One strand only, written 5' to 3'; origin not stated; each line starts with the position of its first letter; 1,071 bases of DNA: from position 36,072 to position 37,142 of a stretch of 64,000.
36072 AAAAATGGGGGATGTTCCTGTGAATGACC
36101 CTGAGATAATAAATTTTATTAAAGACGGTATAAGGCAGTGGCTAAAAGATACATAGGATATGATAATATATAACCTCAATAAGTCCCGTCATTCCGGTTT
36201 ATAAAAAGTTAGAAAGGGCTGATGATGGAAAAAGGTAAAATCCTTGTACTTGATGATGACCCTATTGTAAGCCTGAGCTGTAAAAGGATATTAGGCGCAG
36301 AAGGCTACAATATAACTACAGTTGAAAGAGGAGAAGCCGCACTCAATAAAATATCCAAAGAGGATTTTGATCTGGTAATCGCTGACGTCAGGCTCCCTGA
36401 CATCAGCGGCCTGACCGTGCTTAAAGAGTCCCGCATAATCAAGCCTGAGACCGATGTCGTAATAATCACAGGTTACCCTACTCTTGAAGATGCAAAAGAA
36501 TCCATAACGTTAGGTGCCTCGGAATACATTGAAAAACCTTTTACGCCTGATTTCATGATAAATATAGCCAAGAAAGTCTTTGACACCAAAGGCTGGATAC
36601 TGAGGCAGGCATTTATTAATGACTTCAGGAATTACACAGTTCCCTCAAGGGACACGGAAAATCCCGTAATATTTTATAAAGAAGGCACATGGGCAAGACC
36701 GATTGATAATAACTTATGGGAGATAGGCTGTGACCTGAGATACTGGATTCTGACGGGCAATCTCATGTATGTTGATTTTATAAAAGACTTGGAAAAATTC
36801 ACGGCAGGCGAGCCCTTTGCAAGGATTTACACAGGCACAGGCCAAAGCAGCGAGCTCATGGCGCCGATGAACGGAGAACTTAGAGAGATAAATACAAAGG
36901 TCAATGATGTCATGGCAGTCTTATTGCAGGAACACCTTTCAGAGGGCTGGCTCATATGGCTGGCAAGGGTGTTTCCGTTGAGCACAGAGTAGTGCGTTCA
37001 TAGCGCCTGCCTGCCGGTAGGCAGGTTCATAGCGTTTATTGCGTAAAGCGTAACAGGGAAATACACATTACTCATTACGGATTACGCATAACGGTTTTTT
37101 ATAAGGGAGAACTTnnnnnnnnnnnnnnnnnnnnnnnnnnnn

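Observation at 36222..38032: Response-regulator receiver domains fused to a NuoE-type [2Fe-2S] subunit and to a GcvH-like domain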

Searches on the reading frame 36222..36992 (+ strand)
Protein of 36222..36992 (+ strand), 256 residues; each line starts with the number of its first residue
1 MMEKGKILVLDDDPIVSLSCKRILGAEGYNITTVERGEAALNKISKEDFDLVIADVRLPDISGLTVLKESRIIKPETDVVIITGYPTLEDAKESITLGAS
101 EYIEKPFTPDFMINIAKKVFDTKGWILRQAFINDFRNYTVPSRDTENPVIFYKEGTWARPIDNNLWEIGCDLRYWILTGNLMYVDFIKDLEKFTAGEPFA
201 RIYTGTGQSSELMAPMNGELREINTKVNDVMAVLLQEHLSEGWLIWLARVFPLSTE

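Call 3: search_protein_families(library=pfam, proteins=[window:36222-36992:+], max_evalue=0.01)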
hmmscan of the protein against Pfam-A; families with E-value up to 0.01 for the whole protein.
window:36222-36992:+ (256 aa): 3 families
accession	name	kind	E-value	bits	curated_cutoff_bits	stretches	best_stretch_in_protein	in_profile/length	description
PF00072.30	Response_reg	-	2e-25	89.5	30.2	1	7-114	1-108/111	Response regulator receiver domain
PF01597.25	GCV_H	-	2.6e-06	27.8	22.2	1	153-247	5-98/122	Glycine cleavage H-protein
PF14453.12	ThiS-like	-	0.0084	16.6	26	0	65-91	17-43/57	ThiS-like ubiquitin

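Call 5: search_protein_families(library=ncbifam, proteins=[window:36222-36992:+], max_evalue=0.001)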
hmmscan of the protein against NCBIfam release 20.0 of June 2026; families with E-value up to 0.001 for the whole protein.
window:36222-36992:+ (256 aa): 103 families (the best 25 are shown)
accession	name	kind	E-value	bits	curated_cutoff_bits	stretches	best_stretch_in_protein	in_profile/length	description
NF053512.1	nitric_RR_NosR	exception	5.1e-21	75.2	400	1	7-119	1-114/422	response regulator c-di-GMP phosphodiesterase, NosR family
NF006900.1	PRK09390.1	equivalog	2.1e-20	73.1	255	1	1-121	1-121/203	response regulator FixJ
TIGR01818.1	ntrC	equivalog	3.2e-19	69.1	558.6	1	7-120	1-114/463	nitrogen regulation protein NR(I)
NF045991.1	RespRegCtrARhodob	equivalog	1.1e-18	67.8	350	1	6-124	2-121/224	response regulator transcription factor CtrA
NF051850.1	RespRegRprY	equivalog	1.1e-17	64.2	370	1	1-113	1-113/234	response regulator transcription factor RprY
NF007689.0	PRK10365.1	equivalog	1.4e-17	63.7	760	1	3-114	4-115/441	sigma-54-dependent response regulator transcription factor ZraR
NF008176.1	PRK10923.1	equivalog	1.4e-16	60.2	620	1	2-116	1-115/469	nitrogen regulation protein NR(I)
NF051870.1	NAssimRespRegNtrX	equivalog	1.7e-16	60.2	600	1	6-123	3-122/452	nitrogen assimilation response regulator NtrX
NF008469.0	PRK11361.1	equivalog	1.7e-16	60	714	1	3-118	3-118/461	acetoacetate metabolism transcriptional regulator AtoC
NF045505.1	RR_RssB_Pseudo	equivalog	2e-16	60.1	700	1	5-108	6-109/394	two-component system response regulator RssB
NF008296.0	PRK11083.1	equivalog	4.3e-16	59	273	1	2-111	1-109/228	two-component system response regulator CreB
NF033117.2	vanR_ACDEGLN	exception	7.7e-16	58.3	350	1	7-113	1-106/226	VanR-ABDEGLN family response regulator transcription factor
NF007005.1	PRK09468.1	equivalog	1.4e-15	57.3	331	1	3-120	2-119/237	osmolarity response regulator transcription factor OmpR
NF047793.1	ResRegPgtA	equivalog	1.8e-15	56.7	650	1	3-123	4-124/414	two-component system response regulator PgtA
NF052313.1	T9SS_RR_PorX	equivalog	4.9e-15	55.3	300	1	7-127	3-123/513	T9SS response regulator signal transducer PorX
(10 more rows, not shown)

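Call 7: find_homologous_proteins(query=window:36222-36992:+, max_evalue=0.00001)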
Query window:36222-36992:+ (256 aa): 732 proteins with E <= 0.00001 among 1408 candidates; the best 120 are listed.
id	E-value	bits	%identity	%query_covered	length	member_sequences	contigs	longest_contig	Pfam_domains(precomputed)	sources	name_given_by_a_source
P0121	4.7e-164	562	96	100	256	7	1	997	PF00072.31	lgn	-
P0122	2.1e-143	494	83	99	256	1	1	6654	PF01597.26,PF00072.31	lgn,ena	-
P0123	1.0e-141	489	81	100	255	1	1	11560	PF01597.26,PF00072.31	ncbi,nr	ncbi:MAG: response regulator [Nitrospirae bacterium]|nr:response regulator [Nitrospirota bacterium]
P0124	1.1e-141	489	81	100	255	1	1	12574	PF00072.31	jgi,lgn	jgi:CheY-like chemotaxis protein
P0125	1.2e-139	482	79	99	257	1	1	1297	PF00072.31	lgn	-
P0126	3.1e-138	477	80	99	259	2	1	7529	PF00072.31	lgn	-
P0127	3.1e-138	477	78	99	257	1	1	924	PF00072.31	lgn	-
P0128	4.1e-138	477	78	100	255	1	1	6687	PF00072.31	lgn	-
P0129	7.5e-138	476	79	100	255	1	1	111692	PF00072.31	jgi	-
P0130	1.1e-137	476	78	99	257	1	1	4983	PF00072.31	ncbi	-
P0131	1.3e-137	475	80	100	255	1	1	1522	PF01597.26,PF00072.31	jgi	-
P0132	1.6e-137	475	79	100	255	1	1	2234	PF01597.26,PF00072.31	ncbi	-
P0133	2.2e-137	475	79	99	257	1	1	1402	PF00072.31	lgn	-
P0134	2.2e-137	475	78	100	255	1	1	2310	PF01597.26,PF00072.31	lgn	-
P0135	2.3e-137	475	78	99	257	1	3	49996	PF01597.26,PF00072.31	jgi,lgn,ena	-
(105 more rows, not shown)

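Call 57: predict_structure(alignment_id=A3)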
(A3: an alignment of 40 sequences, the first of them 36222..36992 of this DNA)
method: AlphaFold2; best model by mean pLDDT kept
length: 256 residues; sequences in the alignment: 40
mean_pLDDT: 55.8   pTM: 0.43
mean pLDDT of the five models: 55.8, 45.9, 40.5, 40.5, 38.6
residues with pLDDT >= 90: 5; 70-90: 65; 50-70: 79; < 50: 107
segments of 3 or more residues with pLDDT < 50: 55-150, 237-241
pLDDT, mean of each block of 10 residues (from residue 1): 61 61 59 63 60 41 24 38 40 39 41 40 27 31 38 63 81 60 77 84 71 82 79 52 74 70
secondary structure, 60 per line:
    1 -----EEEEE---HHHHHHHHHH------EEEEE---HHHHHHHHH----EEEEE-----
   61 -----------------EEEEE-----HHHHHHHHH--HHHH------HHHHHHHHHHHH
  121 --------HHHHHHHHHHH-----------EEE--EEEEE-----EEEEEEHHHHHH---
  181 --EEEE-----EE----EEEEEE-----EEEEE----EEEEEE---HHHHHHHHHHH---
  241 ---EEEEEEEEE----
elements in order: E6-10 H14-23 E30-34 H38-46 E51-55 E78-82 H88-96 H99-102 H109-120 H129-139 E151-153 E156-160 E166-171 H172-177 E183-186 E198-203 E209-213 E218-223 H227-237 E244-252

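Call 60: fold_search(model_id=the predicted structure, library=pdb)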
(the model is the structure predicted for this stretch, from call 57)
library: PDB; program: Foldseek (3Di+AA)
matches with E <= 10: 1274; with E <= 0.001: 25
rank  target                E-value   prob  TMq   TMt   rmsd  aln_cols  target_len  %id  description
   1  1onl_A                2.3e-06  1.00  0.33  0.61   3.7       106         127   24  Crystal structure of Thermus thermophilus HB8 H-protein of the glycine cleavage system (released 2003-08-26)
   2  1htp                  6.9e-06  1.00  0.33  0.60   3.7       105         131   19  REFINED STRUCTURES AT 2 ANGSTROMS AND 2.2 ANGSTROMS OF THE TWO FORMS OF THE H-PROTEIN, A LIPOAMIDE-CONTAINING PROTEIN OF (released 1995-03-31)
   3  2edg_MODEL_1_A        7.4e-06  1.00  0.33  0.59   3.7       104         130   18  Solution structure of the GCV_H domain from mouse glycine (released 2007-08-14)
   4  3a7a_B                7.8e-06  1.00  0.34  0.65   3.5       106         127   21  Crystal structure of E. coli lipoate-protein ligase A in complex with octyl-amp and apoH-protein (released 2010-01-19)
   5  3klr                  9.4e-06  1.00  0.33  0.62   3.7       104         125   20  Bovine H-protein at 0.88 angstrom resolution (released 2010-06-09)
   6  3mxu                  1.2e-05  1.00  0.33  0.58   3.7       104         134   21  Crystal structure of glycine cleavage system protein H from Bartonella henselae (released 2010-05-26)
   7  3a8i_E                1.4e-05  1.00  0.34  0.64   3.5       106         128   21  Crystal Structure of ET-EHred-5-CH3-THF complex (released 2010-04-07)
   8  8ugo_C                1.4e-05  1.00  0.32  0.61   3.6       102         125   20  Structure of the complex between Human LIAS and H-protein in the presence of 5'-deoxyadenosine (released 2025-07-09)
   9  2ka7_MODEL_1_A        1.5e-05  1.00  0.32  0.62   3.6       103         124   21  NMR solution structure of TM0212 at 40 C (released 2009-01-13)
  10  1zko_A                1.6e-05  1.00  0.33  0.61   3.7       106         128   21  Crystal structure of Glycine cleavage system H protein (tm0212) from Thermotoga maritima at 1.65 A resolution (released 2005-05-10)
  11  3a8j_E                1.7e-05  1.00  0.34  0.63   3.5       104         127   21  Crystal Structure of ET-EHred complex (released 2010-04-07)
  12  9c19_D                2.0e-05  1.00  0.32  0.61   3.7       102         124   20  Structure of human LIAS (released 2025-07-09)
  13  3ab9                  2.2e-05  1.00  0.33  0.63   3.5       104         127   21  Crystal Structure of lipoylated E. coli H-protein (reduced form) (released 2010-04-07)
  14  9c19_E                2.8e-05  1.00  0.33  0.62   3.7       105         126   19  Structure of human LIAS (released 2025-07-09)
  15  3a8k_E                3.2e-05  1.00  0.34  0.64   3.5       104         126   21  Crystal Structure of ETD97N-EHred complex (released 2010-04-07)
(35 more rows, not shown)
